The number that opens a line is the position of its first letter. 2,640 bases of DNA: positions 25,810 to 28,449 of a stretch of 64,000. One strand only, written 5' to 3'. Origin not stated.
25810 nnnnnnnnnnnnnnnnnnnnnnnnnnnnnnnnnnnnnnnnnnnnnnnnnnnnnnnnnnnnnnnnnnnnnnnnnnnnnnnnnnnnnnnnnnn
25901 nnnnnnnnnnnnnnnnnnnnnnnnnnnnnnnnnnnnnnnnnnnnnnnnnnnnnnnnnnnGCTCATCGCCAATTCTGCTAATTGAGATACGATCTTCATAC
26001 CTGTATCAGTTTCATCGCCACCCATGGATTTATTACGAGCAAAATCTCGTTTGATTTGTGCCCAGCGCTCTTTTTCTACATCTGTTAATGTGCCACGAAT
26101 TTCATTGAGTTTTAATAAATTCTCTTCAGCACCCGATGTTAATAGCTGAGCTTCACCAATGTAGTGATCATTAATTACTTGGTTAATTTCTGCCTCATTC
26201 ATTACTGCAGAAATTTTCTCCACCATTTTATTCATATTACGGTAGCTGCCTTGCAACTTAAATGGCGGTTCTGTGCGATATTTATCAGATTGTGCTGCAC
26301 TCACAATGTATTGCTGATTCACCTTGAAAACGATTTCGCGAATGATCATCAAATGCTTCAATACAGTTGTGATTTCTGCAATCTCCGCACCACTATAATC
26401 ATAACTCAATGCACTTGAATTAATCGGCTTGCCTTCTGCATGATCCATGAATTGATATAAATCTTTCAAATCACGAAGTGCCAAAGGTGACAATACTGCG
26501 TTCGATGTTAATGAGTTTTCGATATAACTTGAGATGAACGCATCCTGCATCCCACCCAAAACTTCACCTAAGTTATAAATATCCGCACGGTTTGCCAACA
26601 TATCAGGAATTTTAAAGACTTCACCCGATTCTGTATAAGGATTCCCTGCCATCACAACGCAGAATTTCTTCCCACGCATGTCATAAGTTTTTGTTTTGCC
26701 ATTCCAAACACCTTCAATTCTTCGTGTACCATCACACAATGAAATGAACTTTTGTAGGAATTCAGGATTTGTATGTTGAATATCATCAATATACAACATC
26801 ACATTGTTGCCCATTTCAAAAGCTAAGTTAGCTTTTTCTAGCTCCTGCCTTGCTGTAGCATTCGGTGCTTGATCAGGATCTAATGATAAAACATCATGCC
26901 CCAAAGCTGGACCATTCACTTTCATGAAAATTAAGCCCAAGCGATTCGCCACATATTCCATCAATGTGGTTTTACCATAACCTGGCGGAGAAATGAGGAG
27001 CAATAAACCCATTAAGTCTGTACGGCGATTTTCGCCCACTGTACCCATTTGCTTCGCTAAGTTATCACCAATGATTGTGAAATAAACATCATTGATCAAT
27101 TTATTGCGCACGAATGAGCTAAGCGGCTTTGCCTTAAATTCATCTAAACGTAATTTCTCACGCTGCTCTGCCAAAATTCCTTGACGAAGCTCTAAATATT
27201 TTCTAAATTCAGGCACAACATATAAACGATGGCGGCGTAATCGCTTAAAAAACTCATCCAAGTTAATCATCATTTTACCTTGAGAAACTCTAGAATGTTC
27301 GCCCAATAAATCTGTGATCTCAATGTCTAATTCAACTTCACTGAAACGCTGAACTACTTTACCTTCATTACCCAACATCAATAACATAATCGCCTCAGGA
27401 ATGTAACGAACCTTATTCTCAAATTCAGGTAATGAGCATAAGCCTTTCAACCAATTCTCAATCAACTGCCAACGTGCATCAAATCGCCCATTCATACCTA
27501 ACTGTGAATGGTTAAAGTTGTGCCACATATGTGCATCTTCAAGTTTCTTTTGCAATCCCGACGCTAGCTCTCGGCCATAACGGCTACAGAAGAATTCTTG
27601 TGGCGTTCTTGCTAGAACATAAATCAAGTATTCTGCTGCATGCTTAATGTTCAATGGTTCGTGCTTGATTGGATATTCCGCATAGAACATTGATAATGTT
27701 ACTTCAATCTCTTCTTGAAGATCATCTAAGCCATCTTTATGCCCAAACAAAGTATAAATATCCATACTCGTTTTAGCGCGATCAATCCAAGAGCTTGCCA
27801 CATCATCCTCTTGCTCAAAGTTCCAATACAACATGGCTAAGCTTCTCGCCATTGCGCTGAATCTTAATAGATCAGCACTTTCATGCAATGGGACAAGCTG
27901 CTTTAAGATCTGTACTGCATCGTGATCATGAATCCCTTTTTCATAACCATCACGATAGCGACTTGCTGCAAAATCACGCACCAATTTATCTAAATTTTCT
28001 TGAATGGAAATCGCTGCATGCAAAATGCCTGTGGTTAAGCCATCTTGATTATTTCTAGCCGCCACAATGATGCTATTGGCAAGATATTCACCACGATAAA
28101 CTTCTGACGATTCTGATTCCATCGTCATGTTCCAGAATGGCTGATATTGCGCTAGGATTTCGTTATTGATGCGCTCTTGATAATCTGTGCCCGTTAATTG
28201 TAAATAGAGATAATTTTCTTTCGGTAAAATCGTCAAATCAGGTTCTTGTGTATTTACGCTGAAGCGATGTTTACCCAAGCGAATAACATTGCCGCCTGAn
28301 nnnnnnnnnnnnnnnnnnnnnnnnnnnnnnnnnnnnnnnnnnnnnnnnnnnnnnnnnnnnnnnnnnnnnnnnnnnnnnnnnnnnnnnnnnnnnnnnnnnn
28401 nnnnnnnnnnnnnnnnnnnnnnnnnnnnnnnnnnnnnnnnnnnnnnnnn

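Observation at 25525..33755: Flotillin/NfeD pair co-transcribed with a ~1784-aa coiled-coil MoxR-type AAA+ ATPase: candidate uncharacterised membrane-microdomain-associated system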

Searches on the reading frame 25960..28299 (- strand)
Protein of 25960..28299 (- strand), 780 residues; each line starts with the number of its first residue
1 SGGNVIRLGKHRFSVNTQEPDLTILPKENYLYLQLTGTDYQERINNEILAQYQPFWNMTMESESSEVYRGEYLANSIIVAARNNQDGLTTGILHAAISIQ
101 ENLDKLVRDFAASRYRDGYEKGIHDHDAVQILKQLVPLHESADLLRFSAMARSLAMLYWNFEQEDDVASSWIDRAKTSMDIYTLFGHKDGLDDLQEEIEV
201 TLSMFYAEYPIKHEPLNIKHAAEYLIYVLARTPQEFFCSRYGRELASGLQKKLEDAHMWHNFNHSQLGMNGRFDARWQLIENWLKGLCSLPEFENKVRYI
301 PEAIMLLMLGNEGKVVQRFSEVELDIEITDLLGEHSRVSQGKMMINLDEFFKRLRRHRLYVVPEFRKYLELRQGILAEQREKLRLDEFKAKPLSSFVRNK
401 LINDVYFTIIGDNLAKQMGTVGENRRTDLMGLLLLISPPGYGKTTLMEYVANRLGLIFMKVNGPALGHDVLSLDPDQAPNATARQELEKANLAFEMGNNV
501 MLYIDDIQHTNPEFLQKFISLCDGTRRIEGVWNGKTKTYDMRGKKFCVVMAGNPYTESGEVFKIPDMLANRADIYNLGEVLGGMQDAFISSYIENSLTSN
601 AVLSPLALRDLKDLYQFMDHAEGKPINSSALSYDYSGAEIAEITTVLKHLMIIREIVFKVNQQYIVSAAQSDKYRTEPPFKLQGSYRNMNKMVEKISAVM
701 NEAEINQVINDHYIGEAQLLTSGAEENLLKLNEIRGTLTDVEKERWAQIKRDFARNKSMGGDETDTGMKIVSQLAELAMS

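Call 58: predict_structure(alignment_id=A5)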
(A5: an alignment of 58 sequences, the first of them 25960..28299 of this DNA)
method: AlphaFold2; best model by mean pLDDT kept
length: 780 residues; sequences in the alignment: 58
mean_pLDDT: 79.2   pTM: 0.59
mean pLDDT of the five models: 79.2, 79.2, 79.0, 75.8, 71.4
residues with pLDDT >= 90: 273; 70-90: 320; 50-70: 110; < 50: 77
segments of 3 or more residues with pLDDT < 50: 1-8, 10-17, 394-396, 420-440, 563-581, 671-677, 762-765, 778-780
pLDDT, mean of each block of 10 residues (from residue 1): 33 47 84 79 87 87 90 93 88 91 92 66 88 92 93 95 88 94 89 95 94 93 96 93 96 95 90 93 96 94 93 86 93 92 93 92 92 90 73 54 64 54 42 43 68 74 85 86 87 78 79 77 69 74 69 58 42 36 67 82 82 88 85 86 93 87 65 46 74 89 89 83 79 84 84 61 50 50
secondary structure, 60 per line:
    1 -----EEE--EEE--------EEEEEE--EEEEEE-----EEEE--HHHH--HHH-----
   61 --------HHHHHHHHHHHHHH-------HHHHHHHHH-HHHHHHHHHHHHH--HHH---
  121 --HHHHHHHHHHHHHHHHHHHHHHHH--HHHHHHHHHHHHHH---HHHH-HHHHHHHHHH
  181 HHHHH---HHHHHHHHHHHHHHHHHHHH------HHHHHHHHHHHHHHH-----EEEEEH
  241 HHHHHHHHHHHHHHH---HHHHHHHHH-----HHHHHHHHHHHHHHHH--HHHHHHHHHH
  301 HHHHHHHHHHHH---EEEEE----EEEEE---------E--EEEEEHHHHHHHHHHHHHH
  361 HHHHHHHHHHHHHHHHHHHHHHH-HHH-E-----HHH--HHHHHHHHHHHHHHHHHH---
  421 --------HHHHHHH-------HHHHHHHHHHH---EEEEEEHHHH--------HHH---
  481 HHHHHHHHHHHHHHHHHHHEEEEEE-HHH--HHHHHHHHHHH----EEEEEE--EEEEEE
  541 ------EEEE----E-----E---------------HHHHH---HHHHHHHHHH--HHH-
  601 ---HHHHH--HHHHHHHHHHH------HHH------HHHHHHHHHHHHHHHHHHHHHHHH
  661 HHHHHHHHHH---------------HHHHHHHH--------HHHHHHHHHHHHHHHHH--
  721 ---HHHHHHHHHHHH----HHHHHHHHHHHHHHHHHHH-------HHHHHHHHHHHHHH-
elements in order (helices of 4 or more, strands of 3 or more residues): E6-8 E11-13 E22-27 E30-35 E41-44 H47-50 H69-82 H90-98 H100-112 H123-146 H149-162 H166-169 H171-185 H189-208 H215-229 E235-239 H240-255 H259-267 H273-288 H291-312 E316-320 E325-329 E342-346 H347-383 H400-417 H429-435 H443-453 E457-462 H463-466 H481-499 E500-505 H512-522 E527-532 E535-540 E547-550 H577-581 H585-594 H604-608 H611-621 H637-670 H686-693 H702-718 H724-735 H740-758 H766-779
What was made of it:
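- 27160..28242 (-): All-helical domain (about aa 880-1240) preceding the AAA+ core; no recognisable relative. AF2 model with pLDDT about 85-96 across this stretch (call 58).
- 26620..27003 (-): AAA+ core: Walker A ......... (nt 26965-26982), Walker B LYIDD, a beta-hairpin before sensor 1, sensor-1 GNP, Arg in NRAD. Predicted strands at model residues 527-532 and 535-540 lie between the helix after Walker B and the sensor-1 strand (call 58).
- On MoxR AAA+ family: Model confidence in the core is moderate (call 58). No helix-2 beta-hairpin insert is evident in the model (call 58).
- Closest known: MoxR-class AAA+ ATPases. Same: The model shows a beta-hairpin before sensor 1 (call 58).
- The AAA+ part of the AF2 model is only moderately confident, with pLDDT below 50 around the P-loop and after sensor 1 (call 58).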

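Call 61: fold_search(model_id=the predicted structure, library=pdb)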
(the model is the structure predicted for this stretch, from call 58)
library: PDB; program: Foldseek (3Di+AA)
matches with E <= 10: 278; with E <= 0.001: 0
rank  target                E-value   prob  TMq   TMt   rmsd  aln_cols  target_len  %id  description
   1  7swl_D                7.3e-03  0.97  0.16  0.21  17.3       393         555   16  CryoEM structure of the N-terminal-deleted Rix7 AAA-ATPase (released 2022-03-02)
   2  9dx3_F                1.8e-02  0.99  0.13  0.26   9.4       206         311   17  EcRuvB 9-mer pre-assembly complex (released 2026-01-21)
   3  8rhn_N                2.0e-02  0.92  0.12  0.17  18.0       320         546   12  Structure of the 55LCC ATPase complex (released 2024-03-27)
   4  9dx3_B                2.9e-02  0.91  0.14  0.30  12.4       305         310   16  EcRuvB 9-mer pre-assembly complex (released 2026-01-21)
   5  8efv_A                3.1e-02  0.94  0.13  0.26  11.8       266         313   16  Structure of single homo-hexameric Holliday junction ATP-dependent DNA helicase RuvB motor (released 2023-05-10)
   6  7pbl_A                3.1e-02  0.91  0.12  0.23  11.6       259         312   16  RuvAB branch migration motor complexed to the Holliday junction - RuvB AAA+ state s1 [t2 dataset] (released 2022-09-14)
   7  9dx4_D                3.6e-02  0.90  0.13  0.26  11.6       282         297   17  EcRuvB T102R mutant (released 2026-01-21)
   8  9e5c_5k               3.9e-02  0.16  0.12  0.04  45.5       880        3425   12  Cryo-EM structure of 96 nm repeat of microtubule doublet from T. brucei flagellum (released 2025-03-12)
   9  7pbl_D                4.8e-02  0.93  0.13  0.26  11.8       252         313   15  RuvAB branch migration motor complexed to the Holliday junction - RuvB AAA+ state s1 [t2 dataset] (released 2022-09-14)
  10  8efv_B                5.3e-02  0.92  0.11  0.24  10.4       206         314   19  Structure of single homo-hexameric Holliday junction ATP-dependent DNA helicase RuvB motor (released 2023-05-10)
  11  9bmb                  5.3e-02  0.30  0.16  0.05  43.9       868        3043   11  Post-1 motor domain from full-length human dynein-1 bound to microtubules in 5mM ADP condition (released 2025-04-23)
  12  9qhg_E                5.7e-02  0.96  0.17  0.40  14.8       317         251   13  NorQD complex state 4 from Jhaorihella thermophila (released 2026-03-25)
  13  9jvp_E                6.5e-02  0.92  0.15  0.20  13.4       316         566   14  CryoEM structure of M. tuberculosis ClpC1P1P2 complex bound to bortezomib, conformation 3 (released 2025-03-19)
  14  9bma                  6.5e-02  0.28  0.16  0.05  43.8       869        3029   11  Motor domain from full-length human dynein-1 bound to microtubules in apo condition (released 2025-04-23)
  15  9pf1_C                8.5e-02  0.93  0.14  0.25  11.1       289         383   16  Nub1/Fat10-processing human 26S proteasome with Rpt4 at top of spiral staircase (AAA+ motor locally refined) (released 2025-11-19)
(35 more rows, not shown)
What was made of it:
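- RuvB appears among the weak Foldseek hits (call 61).
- Tried and rejected: Foldseek hits were all weak, at E 7e-3 or worse, and spread over several AAA+ clades (call 61).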

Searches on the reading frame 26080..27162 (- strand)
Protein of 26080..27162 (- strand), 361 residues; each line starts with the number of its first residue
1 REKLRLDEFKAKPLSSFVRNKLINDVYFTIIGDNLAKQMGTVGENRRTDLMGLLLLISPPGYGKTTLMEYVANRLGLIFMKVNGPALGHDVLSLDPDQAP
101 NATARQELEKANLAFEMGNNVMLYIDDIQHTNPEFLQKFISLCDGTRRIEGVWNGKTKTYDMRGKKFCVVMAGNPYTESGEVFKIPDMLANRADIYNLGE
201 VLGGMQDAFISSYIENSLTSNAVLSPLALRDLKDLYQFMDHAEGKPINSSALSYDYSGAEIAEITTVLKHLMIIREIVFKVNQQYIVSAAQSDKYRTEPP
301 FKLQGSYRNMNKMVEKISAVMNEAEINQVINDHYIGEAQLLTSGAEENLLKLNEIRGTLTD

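Call 72: search_protein_representatives(protein=window:26080-27162:-)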
Query: 361 residues. Proteins with E-value up to 0.001 (for the whole library): 786; up to 1e-10: 590; up to 1e-30: 334. The best 150 are listed.
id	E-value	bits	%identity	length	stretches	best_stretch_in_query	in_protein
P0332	1.0e-182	623.2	76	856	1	2-359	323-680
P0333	2.9e-180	615.2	73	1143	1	1-360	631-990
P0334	3.4e-180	615.0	75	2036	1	2-360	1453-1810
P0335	2.2e-179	612.3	75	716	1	2-360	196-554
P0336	4.8e-178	607.9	75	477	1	1-359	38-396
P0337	1.3e-174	596.7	72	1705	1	2-361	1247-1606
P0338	1.4e-173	593.2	72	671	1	1-360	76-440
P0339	3.2e-169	578.9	71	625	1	1-360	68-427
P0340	7.8e-169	577.6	69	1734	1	2-361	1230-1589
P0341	6.3e-167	571.4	69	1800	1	1-361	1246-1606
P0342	1.0e-166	570.7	70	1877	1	1-361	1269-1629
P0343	2.5e-166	569.4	69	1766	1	1-360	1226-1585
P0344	5.8e-166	568.2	70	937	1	1-360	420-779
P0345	1.7e-165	566.7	69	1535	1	1-361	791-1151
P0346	4.0e-165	565.4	70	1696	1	1-361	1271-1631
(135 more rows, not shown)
